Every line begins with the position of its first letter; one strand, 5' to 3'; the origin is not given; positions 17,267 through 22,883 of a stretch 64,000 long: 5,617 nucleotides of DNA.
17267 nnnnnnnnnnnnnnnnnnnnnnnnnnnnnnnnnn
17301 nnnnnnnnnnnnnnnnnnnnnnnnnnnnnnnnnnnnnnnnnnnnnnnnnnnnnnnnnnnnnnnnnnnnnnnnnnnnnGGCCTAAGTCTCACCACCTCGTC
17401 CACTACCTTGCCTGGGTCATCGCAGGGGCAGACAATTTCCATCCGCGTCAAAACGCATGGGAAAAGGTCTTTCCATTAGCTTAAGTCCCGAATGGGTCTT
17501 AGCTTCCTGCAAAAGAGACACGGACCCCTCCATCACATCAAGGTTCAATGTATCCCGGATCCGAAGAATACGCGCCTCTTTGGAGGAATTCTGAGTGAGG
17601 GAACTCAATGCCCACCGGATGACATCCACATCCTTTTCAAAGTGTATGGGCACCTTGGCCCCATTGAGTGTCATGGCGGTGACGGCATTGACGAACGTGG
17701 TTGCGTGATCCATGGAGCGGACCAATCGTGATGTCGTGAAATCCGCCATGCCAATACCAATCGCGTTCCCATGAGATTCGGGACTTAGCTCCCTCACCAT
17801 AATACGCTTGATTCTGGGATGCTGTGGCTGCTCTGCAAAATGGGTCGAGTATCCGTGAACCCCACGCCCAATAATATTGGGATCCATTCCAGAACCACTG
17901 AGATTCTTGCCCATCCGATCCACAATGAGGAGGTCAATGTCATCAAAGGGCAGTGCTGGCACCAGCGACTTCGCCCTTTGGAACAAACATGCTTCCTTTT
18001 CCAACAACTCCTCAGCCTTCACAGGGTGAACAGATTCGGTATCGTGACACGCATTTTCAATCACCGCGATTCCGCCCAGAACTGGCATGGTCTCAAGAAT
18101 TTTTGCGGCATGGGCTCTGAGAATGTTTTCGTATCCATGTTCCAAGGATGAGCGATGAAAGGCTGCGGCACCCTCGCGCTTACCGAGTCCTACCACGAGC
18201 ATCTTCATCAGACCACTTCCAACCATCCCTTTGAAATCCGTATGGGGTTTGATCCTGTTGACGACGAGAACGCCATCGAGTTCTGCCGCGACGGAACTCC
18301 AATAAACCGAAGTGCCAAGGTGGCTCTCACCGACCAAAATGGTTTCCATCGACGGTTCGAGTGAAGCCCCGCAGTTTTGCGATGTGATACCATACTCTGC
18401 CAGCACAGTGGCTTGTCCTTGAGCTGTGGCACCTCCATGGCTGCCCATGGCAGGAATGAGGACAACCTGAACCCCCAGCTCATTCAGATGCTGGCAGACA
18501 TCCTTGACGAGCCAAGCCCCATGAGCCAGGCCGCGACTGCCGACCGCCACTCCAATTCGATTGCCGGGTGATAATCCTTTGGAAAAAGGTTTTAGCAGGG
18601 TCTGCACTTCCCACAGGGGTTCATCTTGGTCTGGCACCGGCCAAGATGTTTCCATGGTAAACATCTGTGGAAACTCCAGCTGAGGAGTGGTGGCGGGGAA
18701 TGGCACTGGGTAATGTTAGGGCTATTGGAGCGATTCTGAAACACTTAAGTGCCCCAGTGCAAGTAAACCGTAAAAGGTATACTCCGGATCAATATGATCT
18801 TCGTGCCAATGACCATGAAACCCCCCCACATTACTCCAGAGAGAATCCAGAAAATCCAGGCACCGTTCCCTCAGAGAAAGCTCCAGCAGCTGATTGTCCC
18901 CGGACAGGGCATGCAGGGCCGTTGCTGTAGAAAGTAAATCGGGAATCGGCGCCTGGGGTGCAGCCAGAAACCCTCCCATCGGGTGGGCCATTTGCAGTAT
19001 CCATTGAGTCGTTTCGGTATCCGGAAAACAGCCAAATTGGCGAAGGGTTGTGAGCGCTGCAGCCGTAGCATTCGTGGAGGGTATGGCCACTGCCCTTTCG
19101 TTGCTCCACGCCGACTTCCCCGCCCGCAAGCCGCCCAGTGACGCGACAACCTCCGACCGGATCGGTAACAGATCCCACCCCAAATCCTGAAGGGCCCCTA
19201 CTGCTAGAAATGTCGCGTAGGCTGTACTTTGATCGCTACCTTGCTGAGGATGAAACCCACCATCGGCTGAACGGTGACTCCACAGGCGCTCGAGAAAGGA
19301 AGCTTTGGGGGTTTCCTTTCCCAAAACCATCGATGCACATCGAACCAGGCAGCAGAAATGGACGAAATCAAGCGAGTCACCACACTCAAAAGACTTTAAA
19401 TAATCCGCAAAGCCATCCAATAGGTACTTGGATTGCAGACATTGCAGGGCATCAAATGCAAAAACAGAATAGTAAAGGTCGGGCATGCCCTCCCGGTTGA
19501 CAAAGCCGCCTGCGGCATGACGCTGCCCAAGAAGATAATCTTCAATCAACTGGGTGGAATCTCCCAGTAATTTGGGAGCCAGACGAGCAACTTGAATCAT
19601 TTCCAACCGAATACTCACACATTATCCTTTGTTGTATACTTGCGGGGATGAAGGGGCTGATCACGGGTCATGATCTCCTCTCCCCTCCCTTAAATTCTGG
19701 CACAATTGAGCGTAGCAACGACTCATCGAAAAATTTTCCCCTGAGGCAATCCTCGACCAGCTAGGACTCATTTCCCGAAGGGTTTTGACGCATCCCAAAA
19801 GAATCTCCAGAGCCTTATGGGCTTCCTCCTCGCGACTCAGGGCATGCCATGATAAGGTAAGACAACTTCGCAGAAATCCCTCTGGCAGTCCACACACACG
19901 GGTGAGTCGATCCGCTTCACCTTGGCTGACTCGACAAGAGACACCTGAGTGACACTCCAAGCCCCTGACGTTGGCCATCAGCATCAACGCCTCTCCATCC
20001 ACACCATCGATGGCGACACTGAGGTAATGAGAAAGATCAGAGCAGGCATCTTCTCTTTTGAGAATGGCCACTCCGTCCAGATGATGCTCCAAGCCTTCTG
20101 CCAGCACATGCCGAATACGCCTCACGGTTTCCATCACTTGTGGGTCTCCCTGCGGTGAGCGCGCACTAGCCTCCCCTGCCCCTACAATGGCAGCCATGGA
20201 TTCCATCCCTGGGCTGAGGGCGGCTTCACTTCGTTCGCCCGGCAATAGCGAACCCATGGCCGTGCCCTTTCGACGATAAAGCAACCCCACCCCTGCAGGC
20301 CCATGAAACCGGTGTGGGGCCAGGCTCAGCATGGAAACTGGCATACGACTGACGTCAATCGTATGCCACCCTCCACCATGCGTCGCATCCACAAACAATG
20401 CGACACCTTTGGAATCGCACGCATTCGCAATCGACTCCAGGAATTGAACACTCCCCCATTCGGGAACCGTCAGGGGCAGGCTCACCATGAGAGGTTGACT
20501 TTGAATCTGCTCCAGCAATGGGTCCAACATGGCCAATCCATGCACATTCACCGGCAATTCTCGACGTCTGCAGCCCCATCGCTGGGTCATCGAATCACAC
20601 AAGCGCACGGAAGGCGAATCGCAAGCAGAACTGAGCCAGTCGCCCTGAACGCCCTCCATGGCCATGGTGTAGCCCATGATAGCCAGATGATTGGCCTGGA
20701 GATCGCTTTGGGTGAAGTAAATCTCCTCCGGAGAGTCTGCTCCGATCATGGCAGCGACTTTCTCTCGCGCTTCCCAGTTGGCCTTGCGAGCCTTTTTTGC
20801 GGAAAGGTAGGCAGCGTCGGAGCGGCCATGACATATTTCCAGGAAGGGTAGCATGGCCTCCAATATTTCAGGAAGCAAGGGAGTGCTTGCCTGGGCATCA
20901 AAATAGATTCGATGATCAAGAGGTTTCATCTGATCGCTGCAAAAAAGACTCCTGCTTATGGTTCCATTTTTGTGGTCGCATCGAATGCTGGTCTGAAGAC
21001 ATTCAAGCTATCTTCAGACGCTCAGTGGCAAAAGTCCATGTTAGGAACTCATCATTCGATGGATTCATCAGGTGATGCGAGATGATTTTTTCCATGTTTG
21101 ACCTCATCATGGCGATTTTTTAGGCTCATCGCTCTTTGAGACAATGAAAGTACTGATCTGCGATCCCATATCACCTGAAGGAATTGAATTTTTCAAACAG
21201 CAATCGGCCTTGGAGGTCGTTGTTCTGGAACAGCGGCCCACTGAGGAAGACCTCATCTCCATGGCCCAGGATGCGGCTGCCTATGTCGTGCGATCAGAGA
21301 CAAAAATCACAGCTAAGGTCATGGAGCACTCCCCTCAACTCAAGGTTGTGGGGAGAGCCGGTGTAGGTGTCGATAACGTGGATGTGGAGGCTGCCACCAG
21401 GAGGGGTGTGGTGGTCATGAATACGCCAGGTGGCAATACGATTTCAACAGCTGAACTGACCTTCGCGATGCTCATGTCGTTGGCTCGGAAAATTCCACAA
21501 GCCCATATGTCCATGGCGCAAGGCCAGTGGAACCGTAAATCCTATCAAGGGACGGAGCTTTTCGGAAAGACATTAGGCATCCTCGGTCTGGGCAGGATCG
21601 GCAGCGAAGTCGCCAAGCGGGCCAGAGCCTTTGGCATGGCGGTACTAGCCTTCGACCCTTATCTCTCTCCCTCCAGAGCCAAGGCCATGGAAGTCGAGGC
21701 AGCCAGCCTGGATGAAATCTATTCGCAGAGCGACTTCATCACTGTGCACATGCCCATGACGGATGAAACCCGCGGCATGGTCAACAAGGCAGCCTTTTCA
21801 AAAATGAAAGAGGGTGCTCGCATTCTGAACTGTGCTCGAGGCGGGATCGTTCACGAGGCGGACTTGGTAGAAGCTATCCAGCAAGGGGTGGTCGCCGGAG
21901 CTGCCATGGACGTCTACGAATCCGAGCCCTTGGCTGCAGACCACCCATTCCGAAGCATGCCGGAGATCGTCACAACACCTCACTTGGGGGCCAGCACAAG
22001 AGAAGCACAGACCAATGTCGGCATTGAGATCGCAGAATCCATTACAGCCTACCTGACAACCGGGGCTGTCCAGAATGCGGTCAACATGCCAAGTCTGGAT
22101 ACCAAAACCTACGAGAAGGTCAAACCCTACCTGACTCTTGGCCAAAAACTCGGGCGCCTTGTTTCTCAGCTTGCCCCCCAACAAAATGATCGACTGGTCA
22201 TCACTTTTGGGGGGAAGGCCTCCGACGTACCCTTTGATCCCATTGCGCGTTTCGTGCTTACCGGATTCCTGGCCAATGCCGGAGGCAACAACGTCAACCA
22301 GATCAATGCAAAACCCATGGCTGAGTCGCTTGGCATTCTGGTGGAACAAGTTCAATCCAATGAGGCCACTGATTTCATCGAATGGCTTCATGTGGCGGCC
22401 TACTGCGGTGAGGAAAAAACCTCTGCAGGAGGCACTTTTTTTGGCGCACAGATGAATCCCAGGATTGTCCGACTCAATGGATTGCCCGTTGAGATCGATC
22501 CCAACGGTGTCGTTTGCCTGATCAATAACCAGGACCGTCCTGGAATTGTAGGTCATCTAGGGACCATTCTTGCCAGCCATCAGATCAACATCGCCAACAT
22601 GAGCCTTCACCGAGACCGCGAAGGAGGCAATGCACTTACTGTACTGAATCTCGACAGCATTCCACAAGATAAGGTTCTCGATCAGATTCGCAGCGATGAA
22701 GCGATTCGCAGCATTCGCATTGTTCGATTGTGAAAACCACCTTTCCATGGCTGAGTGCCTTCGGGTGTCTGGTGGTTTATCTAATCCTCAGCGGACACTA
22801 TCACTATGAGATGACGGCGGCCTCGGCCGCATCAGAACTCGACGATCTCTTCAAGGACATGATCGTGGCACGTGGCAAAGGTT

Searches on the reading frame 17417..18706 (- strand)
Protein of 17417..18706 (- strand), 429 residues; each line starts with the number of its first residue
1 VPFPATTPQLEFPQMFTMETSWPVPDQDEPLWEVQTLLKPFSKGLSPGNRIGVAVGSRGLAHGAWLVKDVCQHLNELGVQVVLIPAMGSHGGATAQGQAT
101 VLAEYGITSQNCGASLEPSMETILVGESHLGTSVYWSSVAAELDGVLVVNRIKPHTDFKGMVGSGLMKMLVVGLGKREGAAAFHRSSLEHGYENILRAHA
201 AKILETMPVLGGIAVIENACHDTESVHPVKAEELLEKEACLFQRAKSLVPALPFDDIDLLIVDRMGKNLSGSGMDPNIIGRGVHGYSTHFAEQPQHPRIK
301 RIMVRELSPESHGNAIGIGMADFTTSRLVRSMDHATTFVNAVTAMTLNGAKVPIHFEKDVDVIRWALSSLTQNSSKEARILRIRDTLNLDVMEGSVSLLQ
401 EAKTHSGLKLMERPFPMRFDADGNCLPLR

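Call 46: search_protein_families(library=pfam, proteins=[window:17417-18706:-], max_evalue=0.0001)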
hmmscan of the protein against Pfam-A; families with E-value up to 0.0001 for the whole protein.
window:17417-18706:- (429 aa): 1 family
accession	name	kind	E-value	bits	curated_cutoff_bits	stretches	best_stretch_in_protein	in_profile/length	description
PF09861.14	Lar_N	-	1.9e-07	30.9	23.3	1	66-190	73-198/204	Lactate racemase N-terminal domain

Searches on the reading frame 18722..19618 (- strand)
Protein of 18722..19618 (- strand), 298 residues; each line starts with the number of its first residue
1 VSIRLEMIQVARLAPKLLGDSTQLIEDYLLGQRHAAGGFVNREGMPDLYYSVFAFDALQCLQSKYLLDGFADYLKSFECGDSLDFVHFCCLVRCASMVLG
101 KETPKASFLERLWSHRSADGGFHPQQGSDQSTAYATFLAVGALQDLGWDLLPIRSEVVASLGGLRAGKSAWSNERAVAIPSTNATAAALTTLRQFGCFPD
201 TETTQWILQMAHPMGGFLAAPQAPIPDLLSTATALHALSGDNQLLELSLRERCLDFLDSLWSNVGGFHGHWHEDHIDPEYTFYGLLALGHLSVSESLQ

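Call 46: search_protein_families(library=pfam, proteins=[window:18722-19618:-], max_evalue=0.0001)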
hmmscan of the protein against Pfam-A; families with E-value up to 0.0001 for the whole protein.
window:18722-19618:- (298 aa): 1 family
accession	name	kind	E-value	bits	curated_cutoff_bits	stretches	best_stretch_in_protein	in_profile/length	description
PF00432.27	Prenyltrans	-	9.9e-13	48.6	26.5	1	199-285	51-136/304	Prenyltransferase alpha-alpha toroid domain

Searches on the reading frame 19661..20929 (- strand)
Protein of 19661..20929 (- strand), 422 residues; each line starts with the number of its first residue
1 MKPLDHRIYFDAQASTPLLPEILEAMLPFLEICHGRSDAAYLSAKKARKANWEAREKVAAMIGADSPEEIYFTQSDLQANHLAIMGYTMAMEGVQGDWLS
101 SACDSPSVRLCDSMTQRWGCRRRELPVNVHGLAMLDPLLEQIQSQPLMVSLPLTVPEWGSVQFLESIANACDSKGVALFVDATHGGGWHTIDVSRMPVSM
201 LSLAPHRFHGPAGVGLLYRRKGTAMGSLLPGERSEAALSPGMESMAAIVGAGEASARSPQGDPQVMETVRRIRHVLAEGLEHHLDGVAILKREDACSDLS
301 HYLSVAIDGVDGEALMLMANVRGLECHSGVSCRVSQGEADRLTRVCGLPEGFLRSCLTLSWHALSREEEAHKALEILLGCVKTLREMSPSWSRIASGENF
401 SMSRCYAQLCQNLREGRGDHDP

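Call 46: search_protein_families(library=pfam, proteins=[window:19661-20929:-], max_evalue=0.0001)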
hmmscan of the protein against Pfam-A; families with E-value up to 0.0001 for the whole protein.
window:19661-20929:- (422 aa): 1 family
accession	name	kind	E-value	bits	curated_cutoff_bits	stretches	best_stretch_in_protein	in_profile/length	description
PF00266.25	Aminotran_5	-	2.2e-33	116.2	21.5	1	8-333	1-342/371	Aminotransferase class-V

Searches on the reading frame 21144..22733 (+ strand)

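Call 46: search_protein_families(library=pfam, proteins=[window:21144-22733:+], max_evalue=0.0001)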
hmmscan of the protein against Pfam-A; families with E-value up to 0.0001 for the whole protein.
window:21144-22733:+ (529 aa): 4 families
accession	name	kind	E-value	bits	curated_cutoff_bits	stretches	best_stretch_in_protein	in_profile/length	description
PF02826.25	2-Hacid_dh_C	-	3.7e-66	222.3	25.1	1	107-282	1-178/178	D-isomer specific 2-hydroxyacid dehydrogenase, NAD binding domain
PF00389.36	2-Hacid_dh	-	1.4e-41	141.8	24.6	1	3-314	1-134/134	D-isomer specific 2-hydroxyacid dehydrogenase, catalytic domain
PF19304.4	PGDH_inter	-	2e-18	67.1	27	1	325-444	1-118/119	D-3-phosphoglycerate dehydrogenase intervening domain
PF01842.31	ACT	-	1.8e-10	40.8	27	1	458-517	3-63/66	ACT domain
